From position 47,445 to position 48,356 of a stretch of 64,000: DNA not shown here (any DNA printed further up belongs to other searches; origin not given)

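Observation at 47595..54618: Four paralogous stand-alone proteins with an intact colicin-E/pyocin-S-type H-N-H DNase motif and no trafficking domain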

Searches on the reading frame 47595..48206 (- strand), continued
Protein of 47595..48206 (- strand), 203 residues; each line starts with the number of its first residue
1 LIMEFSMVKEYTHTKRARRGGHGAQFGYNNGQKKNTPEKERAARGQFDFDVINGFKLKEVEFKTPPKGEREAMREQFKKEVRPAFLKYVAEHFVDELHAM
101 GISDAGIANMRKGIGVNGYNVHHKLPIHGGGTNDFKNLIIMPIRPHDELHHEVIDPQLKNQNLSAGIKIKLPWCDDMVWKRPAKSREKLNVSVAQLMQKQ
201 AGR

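Call 22: search_protein_families(library=pfam, proteins=[P0171, P0180, P0179, P0161, P0209, P0216, P0220, P0222, P0225, P0242], max_evalue=0.01)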
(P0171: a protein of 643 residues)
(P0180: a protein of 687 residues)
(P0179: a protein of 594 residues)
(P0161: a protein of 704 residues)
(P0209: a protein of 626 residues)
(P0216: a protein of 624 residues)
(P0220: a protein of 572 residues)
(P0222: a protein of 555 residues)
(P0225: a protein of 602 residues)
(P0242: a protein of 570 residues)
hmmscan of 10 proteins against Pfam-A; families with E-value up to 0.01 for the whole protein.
P0171 (643 aa): 2 families
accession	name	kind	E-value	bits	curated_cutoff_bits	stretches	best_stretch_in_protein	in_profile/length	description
PF14449.11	PT-TG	-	1.2e-09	38.4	23.5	1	422-464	3-46/68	Pre-toxin TG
PF01844.29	HNH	-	0.00029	21.4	21.4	1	575-598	12-35/47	HNH endonuclease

P0180 (687 aa): 3 families
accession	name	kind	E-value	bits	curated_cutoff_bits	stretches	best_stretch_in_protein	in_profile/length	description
PF07591.16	PT-HINT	-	3.9e-20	73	27.7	1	404-532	2-137/137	Pretoxin HINT domain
PF13403.11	Hint_2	-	0.00016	22.5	28.4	1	397-423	2-28/147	Hint domain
PF01844.29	HNH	-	0.0056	17.2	21.4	0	622-646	12-36/47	HNH endonuclease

P0179 (594 aa): 2 families
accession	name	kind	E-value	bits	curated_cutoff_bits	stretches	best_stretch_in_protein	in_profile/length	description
PF13665.11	Tox-PAAR-like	-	4.8e-24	85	31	1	15-118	2-103/108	Toxin PAAR-like domain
PF01844.29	HNH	-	0.0052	17.4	21.4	1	531-555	12-36/47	HNH endonuclease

P0161 (704 aa): 2 families
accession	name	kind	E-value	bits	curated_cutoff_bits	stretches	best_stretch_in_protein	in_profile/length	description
PF06074.18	Portal_Mu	-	2.1e-14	54.1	23.9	1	16-138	217-335/336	Portal protein of Mu bacteriophage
PF01844.29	HNH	-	0.0054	17.3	21.4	0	641-664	13-36/47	HNH endonuclease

P0209 (626 aa): 2 families
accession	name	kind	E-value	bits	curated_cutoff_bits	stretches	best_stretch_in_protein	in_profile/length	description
PF13665.11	Tox-PAAR-like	-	1.6e-25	89.7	31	1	16-114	3-103/108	Toxin PAAR-like domain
PF01844.29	HNH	-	0.00019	22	21.4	1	563-586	12-35/47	HNH endonuclease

P0216 (624 aa): 2 families
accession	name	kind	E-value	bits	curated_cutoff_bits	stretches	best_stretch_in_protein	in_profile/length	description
PF04740.18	LXG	-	2.4e-73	246.8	26.5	1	2-201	1-200/202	LXG domain of WXG superfamily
PF01844.29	HNH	-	0.0038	17.8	21.4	1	559-581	13-35/47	HNH endonuclease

P0220 (572 aa): 2 families
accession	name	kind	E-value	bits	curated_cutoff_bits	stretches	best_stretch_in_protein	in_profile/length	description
PF01844.29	HNH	-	0.00058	20.4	21.4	1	507-529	14-36/47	HNH endonuclease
PF10267.14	Tmemb_cc2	-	0.0045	16.7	32.8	1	11-77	217-279/397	Predicted transmembrane and coiled-coil 2 protein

P0222 (555 aa): 1 family
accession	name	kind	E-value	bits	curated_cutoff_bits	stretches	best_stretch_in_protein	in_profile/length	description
PF01844.29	HNH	-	0.0004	20.9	21.4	1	489-513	12-36/47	HNH endonuclease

P0225 (602 aa): 2 families
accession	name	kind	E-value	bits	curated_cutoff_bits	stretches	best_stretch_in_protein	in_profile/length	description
PF04740.18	LXG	-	8.9e-40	137.2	26.5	1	2-199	1-200/202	LXG domain of WXG superfamily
PF01844.29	HNH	-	0.0036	17.9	21.4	1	537-559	14-36/47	HNH endonuclease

P0242 (570 aa): 1 family
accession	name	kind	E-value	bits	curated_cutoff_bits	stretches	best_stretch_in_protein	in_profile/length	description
PF01844.29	HNH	-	0.00095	19.7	21.4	1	505-528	13-36/47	HNH endonuclease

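Call 25: find_related_loci(query=A2, collection=genome_contigs, flank=10000)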
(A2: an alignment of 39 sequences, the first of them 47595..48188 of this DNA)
Query A2 (197 aa) in genome_contigs; peptide patterns used: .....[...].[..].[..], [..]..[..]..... (x = any residue, [..] = any of these).
130 stretches matched a pattern; 80 encode a relative of the query (tblastn E <= 1e-3); 65 distinct loci.
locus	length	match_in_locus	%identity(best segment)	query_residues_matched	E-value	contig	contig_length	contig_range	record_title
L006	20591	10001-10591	86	1-197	5e-115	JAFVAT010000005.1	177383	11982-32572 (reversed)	MAG: Alphaproteobacteria bacterium isolate RGIG5000 Roe_deer_Rumen-5__c680, whole genome shotgun sequence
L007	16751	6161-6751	81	1-197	3e-111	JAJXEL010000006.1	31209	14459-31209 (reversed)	MAG: Alphaproteobacteria bacterium isolate C13_60.fa NODE_452_length_31209_cov_4.796013, whole genome shotgun sequence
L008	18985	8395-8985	81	1-197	7e-111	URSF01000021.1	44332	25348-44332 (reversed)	uncultured Rhodospirillaceae bacterium isolate UMGS1296 genome assembly, contig: NODE_430_length_44332_cov_9.209432, who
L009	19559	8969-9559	81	1-197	2e-109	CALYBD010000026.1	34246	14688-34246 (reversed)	MAG: uncultured Alphaproteobacteria bacterium isolate BRZ_CT__bin99 genome assembly, contig: BRZ_CT__NODE_1752_length_34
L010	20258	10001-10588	81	1-197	9e-109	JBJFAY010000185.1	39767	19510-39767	MAG: Alphaproteobacteria bacterium isolate PUUB15_bin.049 NODE_762_length_39767_cov_6.211473, whole genome shotgun seque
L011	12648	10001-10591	79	1-197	6e-107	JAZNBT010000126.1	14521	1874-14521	MAG: Alphaproteobacteria bacterium isolate T1900044741_TS20190207.MAGScoT_cleanbin_000004 SGB_2063_k141_770976, whole ge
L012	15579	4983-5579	76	1-197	2e-103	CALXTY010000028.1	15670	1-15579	MAG: uncultured Alphaproteobacteria bacterium isolate BRZ_DM__bin96 genome assembly, contig: BRZ_DM__NODE_4996_length_15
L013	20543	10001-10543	74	4-184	5e-87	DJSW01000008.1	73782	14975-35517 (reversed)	MAG TPA_asm: Alphaproteobacteria bacterium UBA6324 UBA6324_contig_231, whole genome shotgun sequence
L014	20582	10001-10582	69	4-197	6e-86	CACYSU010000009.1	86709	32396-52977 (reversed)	MAG: uncultured Rhodospirillales bacterium isolate RUG12246 genome assembly, contig: RUG12246_asm_9, whole genome shotgu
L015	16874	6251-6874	58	1-197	8e-77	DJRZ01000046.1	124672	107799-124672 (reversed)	MAG TPA_asm: Alphaproteobacteria bacterium UBA6347 UBA6347_contig_1817, whole genome shotgun sequence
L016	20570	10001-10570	61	3-197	1e-76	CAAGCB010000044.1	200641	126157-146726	MAG TPA_asm: Alphaproteobacteria bacterium, isolate HGM16793, WGS project CAAGCB010000000 data, contig: SRS476094_28_k11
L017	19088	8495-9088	59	4-197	2e-74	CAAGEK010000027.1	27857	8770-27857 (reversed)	MAG TPA_asm: Alphaproteobacteria bacterium, isolate HGM16795, WGS project CAAGEK010000000 data, contig: SRS476163_71_k11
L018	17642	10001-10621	57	1-197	9e-73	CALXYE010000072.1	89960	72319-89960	MAG: uncultured Alphaproteobacteria bacterium isolate E04__bin108 genome assembly, contig: E04__k127_2427978, whole geno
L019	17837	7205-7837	56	5-197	1e-71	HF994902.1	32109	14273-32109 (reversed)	Acetobacter sp. CAG:977 genomic scaffold, scf14, whole genome shotgun sequence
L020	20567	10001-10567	56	1-194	2e-66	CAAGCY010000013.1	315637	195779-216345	MAG TPA_asm: Alphaproteobacteria bacterium, isolate HGM16787, WGS project CAAGCY010000000 data, contig: SRS476139_58_k11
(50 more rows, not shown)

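Call 33: find_encoding_contigs(protein=P0144, flank=8000, max_places=3)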
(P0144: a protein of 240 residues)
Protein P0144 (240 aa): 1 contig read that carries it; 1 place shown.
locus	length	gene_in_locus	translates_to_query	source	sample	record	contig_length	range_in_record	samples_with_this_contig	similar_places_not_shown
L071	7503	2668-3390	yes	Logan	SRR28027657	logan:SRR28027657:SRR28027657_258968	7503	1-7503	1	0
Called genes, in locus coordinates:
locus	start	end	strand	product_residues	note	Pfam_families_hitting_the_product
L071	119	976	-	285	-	PF00800:PDT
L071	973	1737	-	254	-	PF02348:CTP_transf_3, PF12804:NTP_transf_3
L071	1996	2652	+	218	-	-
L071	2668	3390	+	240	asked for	-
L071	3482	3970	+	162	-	-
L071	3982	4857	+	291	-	PF00459:Inositol_P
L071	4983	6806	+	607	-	PF00496:SBP_bac_5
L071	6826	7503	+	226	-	?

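Call 34: find_encoding_contigs(protein=P0118, flank=8000, max_places=3)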
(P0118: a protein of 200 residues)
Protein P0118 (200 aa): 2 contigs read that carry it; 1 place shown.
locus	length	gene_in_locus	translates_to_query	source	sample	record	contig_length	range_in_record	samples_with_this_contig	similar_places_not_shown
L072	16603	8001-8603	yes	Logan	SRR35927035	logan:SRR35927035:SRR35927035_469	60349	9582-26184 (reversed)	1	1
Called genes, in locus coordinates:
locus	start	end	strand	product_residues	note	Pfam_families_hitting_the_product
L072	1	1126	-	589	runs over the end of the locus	PF13584:BatD, PF25607:DUF7939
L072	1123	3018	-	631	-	PF13519:VWA_2, PF13424:TPR_12 (faint), PF00515:TPR_1, PF07719:TPR_2 (weak), PF13181:TPR_8 (weak)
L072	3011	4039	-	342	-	PF00092:VWA, PF06707:DUF1194 (faint), PF13519:VWA_2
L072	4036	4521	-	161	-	PF14316:DUF4381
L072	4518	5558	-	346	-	PF01882:DUF58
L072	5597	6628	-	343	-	PF20030:bpMoxR, PF07726:AAA_3, PF07728:AAA_5, PF17863:AAA_lid_2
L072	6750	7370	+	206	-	-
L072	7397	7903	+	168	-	-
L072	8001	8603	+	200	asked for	-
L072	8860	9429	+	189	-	PF00072:Response_reg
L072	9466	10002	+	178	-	PF00072:Response_reg (weak)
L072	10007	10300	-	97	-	-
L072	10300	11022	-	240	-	PF00072:Response_reg, PF00486:Trans_reg_C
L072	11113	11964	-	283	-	PF03824:NicO (weak)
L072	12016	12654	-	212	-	PF00834:Ribul_P_3_epim, PF01884:PcrB (faint)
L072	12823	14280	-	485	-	PF00224:PK, PF02887:PK_C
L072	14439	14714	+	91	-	PF10073:GapR_DNA-bd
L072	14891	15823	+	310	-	PF03601:Cons_hypoth698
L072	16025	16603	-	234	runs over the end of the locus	-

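Call 50: find_related_loci(query=A2, collection=viral_contigs, flank=8000)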
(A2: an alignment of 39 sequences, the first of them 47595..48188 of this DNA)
Query A2 (197 aa) in viral_contigs; peptide patterns used: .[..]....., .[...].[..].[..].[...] (x = any residue, [..] = any of these).
591 stretches matched a pattern, but none encodes a relative of the query by tblastn (E <= 1e-3).

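Call 53: search_protein_families(library=pfam, proteins=[L072:6750-7370:+, L072:7397-7903:+, L072:8001-8603:+, L004:3565-4515:-, L004:4531-5457:-, L004:5841-6113:+, L071:3482-3970:+], max_evalue=0.1)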
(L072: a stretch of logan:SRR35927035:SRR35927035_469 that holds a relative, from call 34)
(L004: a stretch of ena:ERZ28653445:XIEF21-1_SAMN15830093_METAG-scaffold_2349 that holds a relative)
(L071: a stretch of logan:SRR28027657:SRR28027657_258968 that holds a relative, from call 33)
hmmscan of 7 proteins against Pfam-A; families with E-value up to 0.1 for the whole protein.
L072:6750-7370:+ (206 aa): 0 families

L072:7397-7903:+ (168 aa): 4 families
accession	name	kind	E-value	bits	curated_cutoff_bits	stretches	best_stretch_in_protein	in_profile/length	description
PF13599.13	Pentapeptide_4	-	1e-15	57.9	38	2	84-155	3-74/78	Pentapeptide repeat region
PF00805.28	Pentapeptide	-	9.2e-11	41.5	20.2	1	77-114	1-38/40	Pentapeptide repeats (8 copies)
PF13576.12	Pentapeptide_3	-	7.1e-10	39.4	27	1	53-85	5-39/48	Pentapeptide repeats (9 copies)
PF23894.2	LD_SV2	-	4.5e-08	33.8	29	2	88-158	21-91/92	SV2A/B/C luminal domain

L072:8001-8603:+ (200 aa): 3 families
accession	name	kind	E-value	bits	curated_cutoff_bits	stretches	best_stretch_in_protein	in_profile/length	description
PF22272.1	LEA_3b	-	0.0048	17.7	27.5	1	155-191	24-56/87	Late embryogenesis abundant protein (LEA_3b subfamily)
PF01844.29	HNH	-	0.042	14.4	21.4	1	119-139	15-35/47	HNH endonuclease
PF11212.13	DUF2999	-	0.089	13.6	25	0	93-142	5-54/82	Protein of unknown function (DUF2999)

L004:3565-4515:- (316 aa): 2 families
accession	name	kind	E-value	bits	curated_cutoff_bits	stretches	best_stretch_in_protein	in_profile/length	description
PF01368.27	DHH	-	0.022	15.5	28.1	1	12-114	10-119/125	DHH family, N-terminal domain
PF02272.25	DHHA1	-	0.045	14.7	25.9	0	260-304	46-99/102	DHHA1 domain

L004:4531-5457:- (308 aa): 3 families
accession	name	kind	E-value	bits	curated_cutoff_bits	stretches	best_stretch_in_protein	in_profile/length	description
PF01368.27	DHH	-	0.0031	18.2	28.1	1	11-112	10-118/125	DHH family, N-terminal domain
PF14749.11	Acyl-CoA_ox_N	-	0.0069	17.3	25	1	175-227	25-76/120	Acyl-coenzyme A oxidase N-terminal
PF02272.25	DHHA1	-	0.0073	17.2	25.9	1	256-302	43-98/102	DHHA1 domain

L004:5841-6113:+ (90 aa): 0 families

L071:3482-3970:+ (162 aa): 0 families

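Call 70: search_dna_similar(query=window:47595-48188:-, collection=plasmids, mode=protein, max_evalue=0.001, max_rows=30)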
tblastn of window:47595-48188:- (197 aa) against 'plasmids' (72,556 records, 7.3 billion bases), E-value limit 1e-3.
Records with a match: 458; places in all: 458; records where one place covers at least 80% of the query: 0.
Best place of each record, by identity: <60% 458.
By first word of the organism name: Enterobacter 252; Salmonella 59; Klebsiella 36; Escherichia 34; Citrobacter 31; Pantoea 14; Leclercia 9; Cytobacillus 5; Serratia 4; Raoultella 4; and 9 more.
By predicted mobility (MOB-suite, as given by PLSDB): conjugative 433; non-mobilizable 24; mobilizable 1.
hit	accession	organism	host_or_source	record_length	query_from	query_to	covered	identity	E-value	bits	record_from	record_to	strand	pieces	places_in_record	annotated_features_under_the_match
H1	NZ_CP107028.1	Cytobacillus firmus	whole organism,soil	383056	46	183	70%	30.4%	1e-9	64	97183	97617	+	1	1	T7SS effector LXG polymorphic toxin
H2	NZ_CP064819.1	Bacillus subtilis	Solanum lycopersicum,tissue sample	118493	45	167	62%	32.5%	3e-12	72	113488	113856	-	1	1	T7SS effector LXG polymorphic toxin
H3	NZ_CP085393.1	Cytobacillus oceanisediminis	single cell,soil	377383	46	173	65%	30.8%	2e-9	64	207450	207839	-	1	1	HNH endonuclease signature motif containing protein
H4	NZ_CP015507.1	Cytobacillus oceanisediminis 2691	seawater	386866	46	173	65%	30.8%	2e-9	64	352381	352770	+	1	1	HNH endonuclease signature motif containing protein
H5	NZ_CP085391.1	Cytobacillus firmus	single cell,soil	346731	46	173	65%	30.1%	2e-9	63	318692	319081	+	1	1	HNH endonuclease signature motif containing protein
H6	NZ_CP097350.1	Cytobacillus pseudoceanisediminis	cell culture,hot underground spring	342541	46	173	65%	30.1%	3e-9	63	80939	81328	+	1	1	HNH endonuclease signature motif containing protein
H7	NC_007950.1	Polaromonas sp. JS666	-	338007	46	192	75%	26.0%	5e-4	47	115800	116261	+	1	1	HNH endonuclease signature motif containing protein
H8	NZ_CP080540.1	Citrobacter braakii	Homo sapiens,clinical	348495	45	193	76%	25.5%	2e-7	57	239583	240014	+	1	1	HNH endonuclease | YrhA family protein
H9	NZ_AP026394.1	Klebsiella quasipneumoniae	-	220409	45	193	76%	25.5%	2e-7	57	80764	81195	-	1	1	HNH endonuclease | YrhA family protein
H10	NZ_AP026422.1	Klebsiella quasipneumoniae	-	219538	45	193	76%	25.5%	2e-7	57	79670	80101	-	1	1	HNH endonuclease | YrhA family protein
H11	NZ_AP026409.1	Klebsiella quasipneumoniae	-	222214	45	193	76%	25.5%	2e-7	57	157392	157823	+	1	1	HNH endonuclease | YrhA family protein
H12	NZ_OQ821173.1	Klebsiella pneumoniae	-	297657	45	193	76%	25.5%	3e-7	57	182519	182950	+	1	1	HNH endonuclease | YrhA family protein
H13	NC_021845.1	Salmonella enterica subsp. enterica serovar Cubana str. ...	food,fresh alfalfa sprout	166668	45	193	76%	25.5%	3e-7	57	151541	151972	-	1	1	HNH endonuclease | YrhA family protein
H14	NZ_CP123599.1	Enterobacter cloacae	Bacterial cell culture,Blattella ...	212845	45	193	76%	25.5%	3e-7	57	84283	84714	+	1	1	HNH endonuclease | YrhA family protein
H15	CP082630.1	Salmonella enterica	ground turkey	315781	45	193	76%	25.5%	3e-7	57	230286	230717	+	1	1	HNH endonuclease | YrhA family protein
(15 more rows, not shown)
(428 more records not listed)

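Call 71: get_annotated_region(hit=H13, flank=6000)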
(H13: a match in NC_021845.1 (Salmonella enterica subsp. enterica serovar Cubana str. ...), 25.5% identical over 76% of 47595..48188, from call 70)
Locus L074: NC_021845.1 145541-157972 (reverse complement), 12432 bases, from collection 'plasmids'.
description: Salmonella enterica subsp. enterica serovar Cubana str. CFSAN002050 plasmid unnamed, complete sequence
organism: Salmonella enterica subsp. enterica serovar Cubana str. CFSAN002050 (NCBI taxid 1271863)
taxonomy: Bacteria; Pseudomonadota; Gammaproteobacteria; Enterobacterales; Enterobacteriaceae; Salmonella; Salmonella enterica; Salmonella enterica subsp. enterica serovar Cubana str. CFSAN002050
host: -; source: food,fresh alfalfa sprout; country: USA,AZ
typing (MOB-suite, as given by PLSDB): conjugative; replicon IncHI2A; relaxase MOBH; mating-pair formation MPF_F
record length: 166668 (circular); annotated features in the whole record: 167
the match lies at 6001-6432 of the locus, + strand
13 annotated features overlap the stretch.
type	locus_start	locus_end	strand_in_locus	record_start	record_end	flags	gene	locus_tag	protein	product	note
CDS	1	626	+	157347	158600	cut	umuC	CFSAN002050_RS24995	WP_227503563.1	translesion error-prone DNA polymerase V subunit UmuC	GO:0006281 - DNA repair [Evidence IEA]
CDS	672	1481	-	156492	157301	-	-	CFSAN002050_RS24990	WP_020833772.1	DsbA family protein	-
CDS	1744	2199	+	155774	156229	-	-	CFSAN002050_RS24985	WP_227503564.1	hypothetical protein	-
CDS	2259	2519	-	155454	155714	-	-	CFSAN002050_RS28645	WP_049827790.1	hypothetical protein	-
CDS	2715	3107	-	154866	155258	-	-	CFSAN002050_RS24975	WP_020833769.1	hypothetical protein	-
CDS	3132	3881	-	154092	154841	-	-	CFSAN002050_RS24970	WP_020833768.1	thioredoxin fold domain-containing protein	-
CDS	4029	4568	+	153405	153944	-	-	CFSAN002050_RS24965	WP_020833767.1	lytic transglycosylase domain-containing protein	-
CDS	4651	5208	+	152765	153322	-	-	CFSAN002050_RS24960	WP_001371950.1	HAD domain-containing protein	-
CDS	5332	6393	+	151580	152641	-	-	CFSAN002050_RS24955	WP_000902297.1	HNH endonuclease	-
CDS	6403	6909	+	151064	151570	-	-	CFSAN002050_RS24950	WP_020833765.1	YrhA family protein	-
CDS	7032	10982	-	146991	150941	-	-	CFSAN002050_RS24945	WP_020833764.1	conjugal transfer protein TraG N-terminal domain-containing protein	-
CDS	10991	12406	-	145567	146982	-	trhH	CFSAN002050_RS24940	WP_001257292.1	IncHI-type conjugal transfer protein TrhH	-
CDS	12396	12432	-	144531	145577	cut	-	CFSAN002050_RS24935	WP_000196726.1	thioredoxin family protein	-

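Call 73: search_protein_families(library=pfam, proteins=[L074:5332-6393:+, L074:6403-6909:+, L074:4651-5208:+, L074:1744-2199:+], max_evalue=0.01)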
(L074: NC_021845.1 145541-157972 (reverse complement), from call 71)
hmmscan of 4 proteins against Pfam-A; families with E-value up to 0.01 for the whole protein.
L074:5332-6393:+ (353 aa): 1 family
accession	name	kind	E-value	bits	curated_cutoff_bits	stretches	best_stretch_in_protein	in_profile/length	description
PF01844.29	HNH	-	4.6e-06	27.1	21.4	1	288-311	13-36/47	HNH endonuclease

L074:6403-6909:+ (168 aa): 0 families

L074:4651-5208:+ (185 aa): 1 family
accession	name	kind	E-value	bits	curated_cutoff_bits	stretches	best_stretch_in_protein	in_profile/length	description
PF18143.6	HAD_SAK_2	-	8.9e-20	71.9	27.5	1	46-171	1-138/139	HAD domain in Swiss Army Knife RNA repair proteins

L074:1744-2199:+ (151 aa): 0 families

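Call 75: search_protein_families(library=phrogs, proteins=[window:47595-48188:-], max_evalue=0.01)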
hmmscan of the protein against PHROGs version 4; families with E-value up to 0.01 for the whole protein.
window:47595-48188:- (197 aa): 3 families
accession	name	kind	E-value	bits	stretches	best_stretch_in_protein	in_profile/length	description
phrog_31266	-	unknown function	9.8e-08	33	1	48-136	104-188/226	-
phrog_14497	-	unknown function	1.5e-07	32.2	1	47-136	200-285/323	-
phrog_119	-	DNA, RNA and nucleotide metabolism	0.0027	17.6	1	104-182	210-293/443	HNH endonuclease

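Call 78: find_homologous_proteins(query=L072:6750-7367:+, max_evalue=0.001)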
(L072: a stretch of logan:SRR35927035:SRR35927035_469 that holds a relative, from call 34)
Query L072:6750-7367:+ (206 aa): 2 proteins with E <= 0.001 among 176 candidates.
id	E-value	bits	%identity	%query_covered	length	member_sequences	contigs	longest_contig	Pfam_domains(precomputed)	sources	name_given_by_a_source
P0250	3.7e-131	453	100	100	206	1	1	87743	-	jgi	jgi:hypothetical protein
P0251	1.6e-47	180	55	77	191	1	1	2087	-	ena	-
